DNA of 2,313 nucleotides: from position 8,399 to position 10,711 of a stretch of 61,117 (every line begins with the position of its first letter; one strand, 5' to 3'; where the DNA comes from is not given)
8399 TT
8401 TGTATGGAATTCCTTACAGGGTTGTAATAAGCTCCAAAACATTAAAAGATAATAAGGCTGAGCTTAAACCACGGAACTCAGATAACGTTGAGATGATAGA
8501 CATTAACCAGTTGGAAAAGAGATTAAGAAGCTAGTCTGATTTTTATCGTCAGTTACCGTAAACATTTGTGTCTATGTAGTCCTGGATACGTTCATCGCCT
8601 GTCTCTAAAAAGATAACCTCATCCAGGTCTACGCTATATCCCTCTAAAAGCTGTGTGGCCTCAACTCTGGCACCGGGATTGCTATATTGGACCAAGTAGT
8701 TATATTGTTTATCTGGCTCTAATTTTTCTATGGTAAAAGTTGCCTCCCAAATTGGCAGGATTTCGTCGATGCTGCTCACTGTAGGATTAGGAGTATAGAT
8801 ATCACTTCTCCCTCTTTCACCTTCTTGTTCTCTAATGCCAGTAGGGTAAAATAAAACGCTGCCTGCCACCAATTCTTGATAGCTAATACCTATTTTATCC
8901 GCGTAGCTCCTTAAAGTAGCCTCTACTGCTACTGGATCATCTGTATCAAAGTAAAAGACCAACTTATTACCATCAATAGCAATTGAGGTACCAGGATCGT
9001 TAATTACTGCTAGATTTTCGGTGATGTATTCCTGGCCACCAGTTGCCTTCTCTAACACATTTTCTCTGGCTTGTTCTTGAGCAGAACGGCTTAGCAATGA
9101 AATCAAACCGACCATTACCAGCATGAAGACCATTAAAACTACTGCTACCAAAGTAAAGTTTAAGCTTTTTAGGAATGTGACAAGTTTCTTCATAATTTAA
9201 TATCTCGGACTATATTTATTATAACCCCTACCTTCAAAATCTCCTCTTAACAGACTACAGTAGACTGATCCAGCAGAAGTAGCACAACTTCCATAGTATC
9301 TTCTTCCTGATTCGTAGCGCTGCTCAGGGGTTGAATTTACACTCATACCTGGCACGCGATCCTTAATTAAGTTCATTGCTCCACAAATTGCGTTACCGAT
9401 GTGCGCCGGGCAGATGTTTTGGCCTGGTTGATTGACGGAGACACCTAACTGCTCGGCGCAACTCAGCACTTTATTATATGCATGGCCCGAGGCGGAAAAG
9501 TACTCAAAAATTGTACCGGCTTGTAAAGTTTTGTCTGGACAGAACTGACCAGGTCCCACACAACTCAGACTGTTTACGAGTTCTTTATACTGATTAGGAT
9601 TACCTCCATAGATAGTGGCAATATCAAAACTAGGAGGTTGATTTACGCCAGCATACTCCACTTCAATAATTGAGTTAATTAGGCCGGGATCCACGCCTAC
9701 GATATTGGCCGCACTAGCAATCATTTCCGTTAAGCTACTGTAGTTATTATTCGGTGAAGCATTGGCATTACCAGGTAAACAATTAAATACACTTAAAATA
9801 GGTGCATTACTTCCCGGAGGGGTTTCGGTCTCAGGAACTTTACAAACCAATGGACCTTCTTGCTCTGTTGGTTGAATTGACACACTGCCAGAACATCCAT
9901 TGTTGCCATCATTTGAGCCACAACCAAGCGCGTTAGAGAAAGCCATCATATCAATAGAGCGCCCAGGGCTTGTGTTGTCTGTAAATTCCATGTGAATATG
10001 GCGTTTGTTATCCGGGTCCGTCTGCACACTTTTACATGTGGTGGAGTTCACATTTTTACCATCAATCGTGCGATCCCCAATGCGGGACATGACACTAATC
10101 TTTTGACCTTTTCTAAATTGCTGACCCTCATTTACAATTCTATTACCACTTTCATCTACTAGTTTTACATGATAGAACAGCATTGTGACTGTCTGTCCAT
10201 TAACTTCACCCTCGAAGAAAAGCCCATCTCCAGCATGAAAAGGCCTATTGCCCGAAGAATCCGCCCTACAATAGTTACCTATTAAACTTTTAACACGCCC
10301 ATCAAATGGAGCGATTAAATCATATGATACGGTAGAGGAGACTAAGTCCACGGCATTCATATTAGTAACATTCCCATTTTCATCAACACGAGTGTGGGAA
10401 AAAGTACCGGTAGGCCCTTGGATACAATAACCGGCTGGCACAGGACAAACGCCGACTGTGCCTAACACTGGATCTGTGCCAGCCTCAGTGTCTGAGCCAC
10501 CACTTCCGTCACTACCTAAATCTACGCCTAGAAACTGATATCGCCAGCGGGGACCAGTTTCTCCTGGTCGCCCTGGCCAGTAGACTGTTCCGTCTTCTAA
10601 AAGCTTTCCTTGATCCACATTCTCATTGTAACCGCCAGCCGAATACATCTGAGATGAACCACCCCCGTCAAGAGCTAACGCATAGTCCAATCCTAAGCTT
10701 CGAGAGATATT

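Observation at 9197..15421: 2074-aa membrane-anchored protein combining four different glycan and peptidoglycan hydrolase-like modules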

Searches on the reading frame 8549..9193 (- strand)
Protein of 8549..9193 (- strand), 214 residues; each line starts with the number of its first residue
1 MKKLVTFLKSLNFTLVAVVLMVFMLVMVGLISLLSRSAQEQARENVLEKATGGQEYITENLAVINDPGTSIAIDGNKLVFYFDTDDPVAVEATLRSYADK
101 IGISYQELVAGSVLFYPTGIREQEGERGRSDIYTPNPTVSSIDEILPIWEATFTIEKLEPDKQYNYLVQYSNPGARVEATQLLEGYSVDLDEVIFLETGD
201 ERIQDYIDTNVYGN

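Call 5: search_protein_families(library=pfam, proteins=[window:8549-9193:-], max_evalue=1)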
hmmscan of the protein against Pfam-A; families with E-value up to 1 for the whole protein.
window:8549-9193:- (214 aa): 1 family
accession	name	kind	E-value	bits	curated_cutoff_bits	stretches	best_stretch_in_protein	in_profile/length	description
PF12046.13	CCB1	-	0.096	12.5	25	1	18-51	5-38/168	Cofactor assembly of complex C subunit B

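Call 6: search_protein_families(library=ncbifam, proteins=[window:8549-9193:-], max_evalue=1)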
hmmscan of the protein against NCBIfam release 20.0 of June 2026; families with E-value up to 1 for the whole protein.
window:8549-9193:- (214 aa): 3 families
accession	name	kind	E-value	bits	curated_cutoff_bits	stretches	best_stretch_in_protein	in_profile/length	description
NF005100.0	PRK06531.1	equivalog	0.011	15.6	129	1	19-58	4-45/121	preprotein translocase subunit YajC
NF006283.1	PRK08455.1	equivalog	0.076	12.6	187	1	14-50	20-56/182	flagellar basal body-associated protein FliL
NF033760.1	gliding_GltG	equivalog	0.26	9.8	650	1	4-48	328-372/650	adventurous gliding motility protein GltG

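Call 34: list_cluster_members(proteins=[P0001, P0004, window:8549-9193:-])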
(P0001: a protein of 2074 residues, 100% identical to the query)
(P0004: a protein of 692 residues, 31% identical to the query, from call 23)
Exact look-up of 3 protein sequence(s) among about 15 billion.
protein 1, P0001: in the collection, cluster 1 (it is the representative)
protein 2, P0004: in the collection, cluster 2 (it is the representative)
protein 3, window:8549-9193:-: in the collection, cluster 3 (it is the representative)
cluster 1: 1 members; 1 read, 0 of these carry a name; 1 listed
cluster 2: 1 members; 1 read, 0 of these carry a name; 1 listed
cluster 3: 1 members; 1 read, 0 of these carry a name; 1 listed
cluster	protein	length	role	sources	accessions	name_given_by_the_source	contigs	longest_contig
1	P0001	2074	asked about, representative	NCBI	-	-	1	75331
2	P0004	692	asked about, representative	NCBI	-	-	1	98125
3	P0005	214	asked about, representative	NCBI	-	-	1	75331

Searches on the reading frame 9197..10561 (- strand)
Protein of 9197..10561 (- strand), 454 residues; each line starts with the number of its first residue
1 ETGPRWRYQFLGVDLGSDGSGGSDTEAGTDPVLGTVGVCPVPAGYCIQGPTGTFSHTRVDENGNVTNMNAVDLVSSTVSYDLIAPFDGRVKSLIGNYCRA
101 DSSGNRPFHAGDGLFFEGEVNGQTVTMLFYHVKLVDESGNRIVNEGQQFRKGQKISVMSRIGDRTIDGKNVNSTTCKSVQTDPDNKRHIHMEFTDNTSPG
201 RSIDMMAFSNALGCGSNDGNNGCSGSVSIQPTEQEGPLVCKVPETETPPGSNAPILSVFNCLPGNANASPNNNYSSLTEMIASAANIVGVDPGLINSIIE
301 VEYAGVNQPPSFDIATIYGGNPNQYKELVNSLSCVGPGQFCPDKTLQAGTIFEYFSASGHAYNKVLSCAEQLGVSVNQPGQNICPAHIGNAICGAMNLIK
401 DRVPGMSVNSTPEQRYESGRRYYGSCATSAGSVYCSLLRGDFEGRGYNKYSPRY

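Call 23: find_homologous_proteins(query=window:9197-10561:-, max_evalue=0.01)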
Query window:9197-10561:- (454 aa): 1 proteins with E <= 0.01 among 6402 candidates.
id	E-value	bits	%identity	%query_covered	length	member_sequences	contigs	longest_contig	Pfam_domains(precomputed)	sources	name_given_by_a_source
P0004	4.6e-15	74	31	51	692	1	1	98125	-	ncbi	-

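Call 25: search_protein_families(library=pfam, proteins=[P0004], max_evalue=1)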
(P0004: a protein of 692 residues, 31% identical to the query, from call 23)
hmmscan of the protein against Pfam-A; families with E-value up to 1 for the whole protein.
P0004 (692 aa): 0 families

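Call 79: predict_structure(alignment_id=A9)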
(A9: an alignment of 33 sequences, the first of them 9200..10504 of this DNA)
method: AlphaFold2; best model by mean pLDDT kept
length: 435 residues; sequences in the alignment: 33
mean_pLDDT: 83.1   pTM: 0.51
mean pLDDT of the five models: 83.1, 82.1, 77.1, 76.2, 75.4
residues with pLDDT >= 90: 248; 70-90: 115; 50-70: 26; < 50: 46
segments of 3 or more residues with pLDDT < 50: 1-15, 177-181, 208-233
pLDDT, mean of each block of 10 residues (from residue 1): 34 60 92 72 72 89 96 87 75 93 88 96 95 96 93 82 78 69 76 85 59 31 32 67 80 95 98 97 90 94 90 88 80 95 97 95 96 98 94 95 84 92 95 95
secondary structure, 60 per line:
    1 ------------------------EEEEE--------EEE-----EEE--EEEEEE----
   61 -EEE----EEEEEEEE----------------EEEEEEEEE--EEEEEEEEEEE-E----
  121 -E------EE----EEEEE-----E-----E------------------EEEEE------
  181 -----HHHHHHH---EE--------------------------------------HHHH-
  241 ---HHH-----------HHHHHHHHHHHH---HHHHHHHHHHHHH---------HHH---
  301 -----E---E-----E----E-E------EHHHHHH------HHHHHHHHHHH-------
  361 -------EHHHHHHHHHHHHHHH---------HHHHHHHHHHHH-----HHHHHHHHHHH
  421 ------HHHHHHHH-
elements in order: E25-29 E38-40 E46-48 E51-56 E62-64 E69-76 E93-101 E104-114 E135-139 E170-174 H186-192 H236-239 H258-269 H273-285 H331-336 H343-353 H369-383 H393-404 H410-420 H427-434
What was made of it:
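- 9200..9784 (-): aa 1880-2074: all-alpha, Cys-rich C-terminal module, possibly GH23/SLT-like. Invariant residues are E1922, G1956-P-x-Q1959 and Y2043-G-x-C2046. Confident helical model with pLDDT 90-98 (call 79).
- On Peptidase M23 (LytM/lysostaphin type): Model pLDDT 83 (call 79).
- On GH23 / SLT lytic transglycosylase and goose-type lysozyme: The domain is confidently modelled as all-alpha (pLDDT 90-98, call 79).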

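Call 82: fold_search(model_id=the predicted structure, library=pdb)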
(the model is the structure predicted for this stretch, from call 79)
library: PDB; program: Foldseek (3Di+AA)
matches with E <= 10: 115; with E <= 0.001: 1
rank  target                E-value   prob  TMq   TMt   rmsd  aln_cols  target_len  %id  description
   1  8s3m_A                2.4e-04  1.00  0.20  0.25   7.0       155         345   18  LysTt72, a lytic endopeptidase from Thermus thermophilus MAT72 phage vB_Tt72 (released 2025-03-05)
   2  3csq_D                2.4e-03  1.00  0.20  0.26   6.7       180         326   16  Crystal and cryoEM structural studies of a cell wall degrading enzyme in the bacteriophage phi29 tail (released 2008-07-01)
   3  5j1l_B                3.4e-03  1.00  0.21  0.44   5.5       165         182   14  Crystal structure of Csd1-Csd2 dimer I (released 2016-10-19)
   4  3csq_A                1.1e-02  0.99  0.19  0.25   6.4       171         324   16  Crystal and cryoEM structural studies of a cell wall degrading enzyme in the bacteriophage phi29 tail (released 2008-07-01)
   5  4lxc_B                4.8e-02  0.97  0.22  0.37   5.0       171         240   19  The antimicrobial peptidase lysostaphin from Staphylococcus simulans (released 2014-07-09)
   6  6fnh_C                5.5e-01  0.02  0.10  0.14  19.6       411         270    9  Crystal Structure of Ephrin A2 (EphA2) Receptor Protein Kinase with a pyrazolo[3,4-d]pyrimidine fragment of NVP-BHG712 (released 2018-08-08)
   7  7ogr_C                6.9e-01  0.38  0.13  0.10   6.3        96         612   16  Structure of the apo-state of the bacteriophage PhiKZ non-virion RNA polymerase (released 2021-07-07)
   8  2jqj_MODEL_1_A        8.2e-01  0.04  0.10  0.23  15.2       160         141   12  NMR structure of yeast Dun1 FHA domain (released 2008-06-24)
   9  7ogp_C                1.7e+00  0.20  0.14  0.09   5.4        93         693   11  Structure of the apo-state of the bacteriophage PhiKZ non-virion RNA polymerase - class including clamp (released 2021-07-07)
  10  6ee8_D                1.7e+00  0.16  0.11  0.04   6.1        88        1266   16  Mycobacterium tuberculosis RNAP promoter unwinding intermediate complex with RbpA/CarD and AP3 promoter (released 2018-11-21)
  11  8i1v_C                2.1e+00  0.02  0.09  0.09  13.8       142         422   13  The asymmetric unit of P22 procapsid (released 2023-03-08)
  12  8xx5_I                2.2e+00  0.02  0.12  0.07  11.1       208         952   15  ASFV RNAP M1249L C-tail occupied complex1 (MCOC1) (released 2025-01-22)
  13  8que_C                2.3e+00  0.15  0.14  0.09   5.3        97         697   14  Structure of the Bacteriophage PhiKZ non-virion RNA Polymerase bound to DNA and RNA (released 2024-07-31)
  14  6h1q_A                2.3e+00  0.01  0.08  0.14  14.7       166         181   10  Proteus mirabilis Ambient Temperature Fimbriae adhesin AtfE (released 2018-11-07)
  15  8e79_D                2.5e+00  0.15  0.12  0.04   5.7        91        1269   16  Mycobacterium tuberculosis RNAP paused elongation complex with Escherichia coli NusG transcription factor (released 2023-03-22)
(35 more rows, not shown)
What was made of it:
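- On Peptidase M23 (LytM/lysostaphin type): Foldseek PDB ranks 1-5 are all M23 enzymes with probability 0.97-1.00 (call 82).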

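Call 83: search_solved_structures(query=A9, max_evalue=10, show_alignments=4)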
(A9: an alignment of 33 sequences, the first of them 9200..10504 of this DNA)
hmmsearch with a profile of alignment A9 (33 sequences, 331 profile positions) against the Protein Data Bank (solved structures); distinct sequences matched with E-value up to 10: 7.
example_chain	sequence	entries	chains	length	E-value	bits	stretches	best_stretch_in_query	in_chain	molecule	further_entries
8s3m_A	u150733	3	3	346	1.5e-05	27.9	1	47-140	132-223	Lytic endopeptidase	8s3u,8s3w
9gy1_A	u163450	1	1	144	2.4e-05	27.2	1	35-147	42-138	Peptidase, M23 family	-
9non_B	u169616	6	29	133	0.016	17.9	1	19-137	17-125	Leukocyte cell-derived chemotaxin-2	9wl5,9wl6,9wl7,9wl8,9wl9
5b0h_A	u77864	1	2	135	0.017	17.8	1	19-136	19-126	Leukocyte cell-derived chemotaxin-2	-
5kqb_A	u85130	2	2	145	0.018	17.7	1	26-139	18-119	Peptidase M23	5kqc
3gxk_A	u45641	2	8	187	0.58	12.8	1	167-204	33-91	Goose-type lysozyme 1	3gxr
3wyh_A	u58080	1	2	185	0.87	12.2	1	168-200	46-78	Lysozyme g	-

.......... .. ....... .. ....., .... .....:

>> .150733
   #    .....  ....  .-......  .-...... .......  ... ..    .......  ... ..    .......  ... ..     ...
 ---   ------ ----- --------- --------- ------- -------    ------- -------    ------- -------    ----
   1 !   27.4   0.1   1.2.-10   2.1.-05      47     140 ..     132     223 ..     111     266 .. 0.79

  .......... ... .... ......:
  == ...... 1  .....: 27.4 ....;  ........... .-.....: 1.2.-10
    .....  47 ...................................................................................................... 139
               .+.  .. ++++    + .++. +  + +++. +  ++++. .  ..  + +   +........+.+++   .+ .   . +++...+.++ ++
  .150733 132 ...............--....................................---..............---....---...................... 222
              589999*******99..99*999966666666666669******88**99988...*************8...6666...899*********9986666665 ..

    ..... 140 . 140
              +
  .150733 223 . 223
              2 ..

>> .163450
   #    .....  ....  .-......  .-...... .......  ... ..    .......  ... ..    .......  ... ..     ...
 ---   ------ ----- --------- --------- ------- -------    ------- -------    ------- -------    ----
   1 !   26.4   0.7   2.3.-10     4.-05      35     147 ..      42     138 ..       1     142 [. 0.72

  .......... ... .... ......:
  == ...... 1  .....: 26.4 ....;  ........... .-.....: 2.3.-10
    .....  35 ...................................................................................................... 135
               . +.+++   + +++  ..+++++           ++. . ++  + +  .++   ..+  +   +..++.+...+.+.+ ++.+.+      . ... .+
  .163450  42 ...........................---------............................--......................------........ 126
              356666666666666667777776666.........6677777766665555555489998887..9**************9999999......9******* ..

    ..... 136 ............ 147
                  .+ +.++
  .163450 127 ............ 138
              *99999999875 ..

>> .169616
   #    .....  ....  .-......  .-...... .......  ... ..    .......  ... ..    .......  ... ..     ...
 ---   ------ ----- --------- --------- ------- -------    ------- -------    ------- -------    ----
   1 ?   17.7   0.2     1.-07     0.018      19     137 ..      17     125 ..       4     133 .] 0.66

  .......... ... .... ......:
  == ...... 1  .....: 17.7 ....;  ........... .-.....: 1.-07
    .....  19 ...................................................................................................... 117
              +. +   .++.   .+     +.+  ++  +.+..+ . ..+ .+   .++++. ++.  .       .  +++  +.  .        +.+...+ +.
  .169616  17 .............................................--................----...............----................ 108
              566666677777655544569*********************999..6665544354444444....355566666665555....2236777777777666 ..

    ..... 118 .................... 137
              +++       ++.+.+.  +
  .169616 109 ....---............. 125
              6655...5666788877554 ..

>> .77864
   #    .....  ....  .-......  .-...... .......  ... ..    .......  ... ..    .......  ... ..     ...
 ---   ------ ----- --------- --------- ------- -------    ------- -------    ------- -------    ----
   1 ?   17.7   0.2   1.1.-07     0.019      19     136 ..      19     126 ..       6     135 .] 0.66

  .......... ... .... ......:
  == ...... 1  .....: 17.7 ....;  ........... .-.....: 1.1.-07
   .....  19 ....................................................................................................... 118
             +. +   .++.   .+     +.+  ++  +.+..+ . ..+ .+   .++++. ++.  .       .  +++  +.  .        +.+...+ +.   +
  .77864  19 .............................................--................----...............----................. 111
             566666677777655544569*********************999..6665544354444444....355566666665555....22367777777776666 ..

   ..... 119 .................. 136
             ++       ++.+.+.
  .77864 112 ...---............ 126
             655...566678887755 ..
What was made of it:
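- On Peptidase M23 (LytM/lysostaphin type): The 33-sequence profile A9 matches 8s3m (lytic endopeptidase) at E 1.5e-5, 9gy1 (Peptidase M23) at 2.4e-5, LECT2 at 0.016 and 5kqb at 0.018 (call 83).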

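Call 87: fold_search(model_id=the predicted structure, library=viral)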
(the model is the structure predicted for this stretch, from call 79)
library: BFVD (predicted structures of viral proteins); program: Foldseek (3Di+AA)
matches with E <= 10: 168; with E <= 0.001: 6
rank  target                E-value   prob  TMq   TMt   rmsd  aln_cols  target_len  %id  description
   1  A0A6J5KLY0            3.2e-07  1.00  0.21  0.11  24.3       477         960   14  Peptidase M23 [uncultured Caudovirales phage]
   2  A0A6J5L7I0            4.6e-06  1.00  0.28  0.15  22.8       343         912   20  Peptidase M23 [uncultured Caudovirales phage]
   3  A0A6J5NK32            7.7e-06  1.00  0.24  0.38  17.6       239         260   17  Peptidase M23 [uncultured Caudovirales phage]
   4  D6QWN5                3.5e-05  1.00  0.23  0.27  19.8       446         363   14  (no name in the UniProt tables at hand)
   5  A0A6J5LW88            1.0e-04  1.00  0.23  0.59   6.2       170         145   20  Peptidase M23 [uncultured Caudovirales phage]
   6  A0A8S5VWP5            1.0e-04  1.00  0.22  0.10  21.8       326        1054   15  (no name in the UniProt tables at hand)
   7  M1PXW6                1.5e-03  1.00  0.19  0.09   6.5       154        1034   16  Transglycosylase SLT domain-containing protein [Synechococcus phage S-CBP4]
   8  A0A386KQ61            1.5e-03  0.85  0.23  0.29  18.8       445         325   12  Lysin A [Microbacterium phage ValentiniPuff]
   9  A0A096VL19            1.6e-03  1.00  0.21  0.09   5.4       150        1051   19  M23ase beta-sheet core domain-containing protein [Synechococcus phage S-CBP2]
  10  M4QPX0                1.6e-03  1.00  0.23  0.49  19.5       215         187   12  (no name in the UniProt tables at hand)
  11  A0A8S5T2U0            1.6e-03  1.00  0.20  0.35   8.0       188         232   17  Peptidase [Podoviridae sp. ctpVv1]
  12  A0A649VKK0            2.0e-03  0.99  0.22  0.29  14.0       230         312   17  (no name in the UniProt tables at hand)
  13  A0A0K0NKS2            2.6e-03  0.95  0.21  0.10  18.8       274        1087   14  Putative lysin [Gordonia phage GMA6]
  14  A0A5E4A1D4            4.4e-03  1.00  0.22  0.51   5.4       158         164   14  (no name in the UniProt tables at hand)
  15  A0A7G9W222            4.4e-03  0.97  0.23  0.20  13.7       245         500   16  Endolysin [Arthrobacter phage Tweety19]
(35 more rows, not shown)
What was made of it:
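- On Peptidase M23 (LytM/lysostaphin type): BFVD top hits are annotated Peptidase M23 (call 87).
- Closest known: Modular endolysins of actinobacteriophages. Same: The model's fold matches include phi29 gp13 and lysins of Microbacterium, Gordonia and Arthrobacter phages (calls 82, 87).
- Fold matches include lysins of Microbacterium, Gordonia and Arthrobacter phages (call 87).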
